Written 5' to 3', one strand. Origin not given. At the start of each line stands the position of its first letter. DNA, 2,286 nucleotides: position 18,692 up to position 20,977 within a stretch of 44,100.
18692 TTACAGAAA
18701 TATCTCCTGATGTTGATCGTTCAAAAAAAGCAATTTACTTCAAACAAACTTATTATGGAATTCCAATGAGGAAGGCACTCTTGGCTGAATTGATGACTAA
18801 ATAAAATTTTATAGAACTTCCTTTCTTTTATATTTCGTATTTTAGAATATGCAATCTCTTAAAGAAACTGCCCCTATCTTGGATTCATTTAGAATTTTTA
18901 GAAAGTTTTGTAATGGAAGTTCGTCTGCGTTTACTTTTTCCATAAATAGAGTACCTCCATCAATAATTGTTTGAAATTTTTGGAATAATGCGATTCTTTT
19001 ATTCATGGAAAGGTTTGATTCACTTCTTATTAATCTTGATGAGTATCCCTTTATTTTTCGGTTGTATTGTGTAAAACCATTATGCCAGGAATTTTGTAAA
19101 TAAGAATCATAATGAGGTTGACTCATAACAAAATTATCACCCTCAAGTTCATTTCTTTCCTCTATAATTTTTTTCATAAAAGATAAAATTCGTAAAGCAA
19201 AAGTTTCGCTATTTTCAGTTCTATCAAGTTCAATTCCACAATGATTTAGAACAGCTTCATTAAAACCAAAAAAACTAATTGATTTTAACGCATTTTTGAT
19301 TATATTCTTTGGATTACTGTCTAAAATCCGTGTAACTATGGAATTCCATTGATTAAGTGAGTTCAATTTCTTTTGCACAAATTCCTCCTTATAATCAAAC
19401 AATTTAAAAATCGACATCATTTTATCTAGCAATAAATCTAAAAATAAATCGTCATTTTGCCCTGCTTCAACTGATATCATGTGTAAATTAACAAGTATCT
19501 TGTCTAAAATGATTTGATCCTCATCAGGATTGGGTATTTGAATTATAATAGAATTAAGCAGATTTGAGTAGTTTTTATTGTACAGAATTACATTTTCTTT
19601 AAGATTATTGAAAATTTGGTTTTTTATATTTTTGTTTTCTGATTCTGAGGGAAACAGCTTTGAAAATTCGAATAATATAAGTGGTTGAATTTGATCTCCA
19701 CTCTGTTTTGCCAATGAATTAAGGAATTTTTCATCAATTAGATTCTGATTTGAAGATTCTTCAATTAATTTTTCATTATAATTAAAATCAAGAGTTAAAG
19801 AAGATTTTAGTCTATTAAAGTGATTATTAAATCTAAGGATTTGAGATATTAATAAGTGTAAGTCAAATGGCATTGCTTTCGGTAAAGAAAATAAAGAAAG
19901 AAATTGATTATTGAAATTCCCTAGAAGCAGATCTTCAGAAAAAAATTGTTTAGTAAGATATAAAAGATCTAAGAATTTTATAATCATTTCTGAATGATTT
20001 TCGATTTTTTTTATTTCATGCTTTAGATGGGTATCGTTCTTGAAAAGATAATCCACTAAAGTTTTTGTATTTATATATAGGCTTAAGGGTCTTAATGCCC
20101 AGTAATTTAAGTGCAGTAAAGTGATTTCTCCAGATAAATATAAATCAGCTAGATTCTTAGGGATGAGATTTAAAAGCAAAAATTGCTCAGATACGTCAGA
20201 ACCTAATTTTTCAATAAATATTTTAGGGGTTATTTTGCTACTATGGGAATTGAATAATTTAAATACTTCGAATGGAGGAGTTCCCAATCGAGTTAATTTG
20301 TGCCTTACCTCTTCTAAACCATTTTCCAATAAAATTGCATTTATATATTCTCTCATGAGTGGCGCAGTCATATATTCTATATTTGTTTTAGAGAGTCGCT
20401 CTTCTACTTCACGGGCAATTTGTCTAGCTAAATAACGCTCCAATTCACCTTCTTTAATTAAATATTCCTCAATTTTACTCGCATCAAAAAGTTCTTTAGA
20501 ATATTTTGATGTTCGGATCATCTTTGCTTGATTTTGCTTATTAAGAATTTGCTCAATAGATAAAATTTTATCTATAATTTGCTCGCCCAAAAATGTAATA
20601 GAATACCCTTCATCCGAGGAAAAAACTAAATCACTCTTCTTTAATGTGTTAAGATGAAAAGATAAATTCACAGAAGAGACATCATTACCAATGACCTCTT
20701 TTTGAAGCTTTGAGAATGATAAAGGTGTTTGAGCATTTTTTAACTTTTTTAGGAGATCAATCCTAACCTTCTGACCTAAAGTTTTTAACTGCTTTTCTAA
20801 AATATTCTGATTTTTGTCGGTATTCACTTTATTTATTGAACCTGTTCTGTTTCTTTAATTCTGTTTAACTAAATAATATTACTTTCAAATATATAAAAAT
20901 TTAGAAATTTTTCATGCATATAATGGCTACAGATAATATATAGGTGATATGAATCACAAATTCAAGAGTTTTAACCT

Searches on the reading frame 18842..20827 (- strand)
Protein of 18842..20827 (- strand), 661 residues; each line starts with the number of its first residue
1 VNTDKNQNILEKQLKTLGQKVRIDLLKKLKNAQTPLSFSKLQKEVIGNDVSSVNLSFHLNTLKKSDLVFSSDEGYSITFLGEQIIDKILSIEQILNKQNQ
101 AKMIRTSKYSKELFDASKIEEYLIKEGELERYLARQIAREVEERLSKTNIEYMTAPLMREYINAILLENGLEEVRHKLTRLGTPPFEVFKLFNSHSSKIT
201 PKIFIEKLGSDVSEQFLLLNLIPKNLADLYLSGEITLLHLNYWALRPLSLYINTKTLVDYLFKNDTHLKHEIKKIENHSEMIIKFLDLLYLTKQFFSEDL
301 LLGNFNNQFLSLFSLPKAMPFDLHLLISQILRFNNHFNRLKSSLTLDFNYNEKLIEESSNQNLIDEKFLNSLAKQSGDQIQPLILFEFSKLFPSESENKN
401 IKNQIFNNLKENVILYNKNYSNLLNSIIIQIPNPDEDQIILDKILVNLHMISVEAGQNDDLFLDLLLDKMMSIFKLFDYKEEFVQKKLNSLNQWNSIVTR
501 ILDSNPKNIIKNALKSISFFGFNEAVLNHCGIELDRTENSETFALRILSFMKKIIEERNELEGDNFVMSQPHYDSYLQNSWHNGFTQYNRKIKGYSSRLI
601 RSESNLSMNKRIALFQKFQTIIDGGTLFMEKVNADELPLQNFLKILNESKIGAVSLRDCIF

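Call 66: search_protein_families(library=pfam, proteins=[window:18842-20827:-], max_evalue=0.00001)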
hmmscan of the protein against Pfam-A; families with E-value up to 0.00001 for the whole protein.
window:18842-20827:- (661 aa): 2 families
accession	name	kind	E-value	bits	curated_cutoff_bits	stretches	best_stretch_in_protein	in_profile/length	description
PF13597.11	NRDD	-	1.3e-14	54.2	26.2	1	445-655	283-503/562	Anaerobic ribonucleoside-triphosphate reductase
PF24038.1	DUF7347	-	2e-10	41.2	27.6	1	14-88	5-77/77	Domain of unknown function (DUF7347)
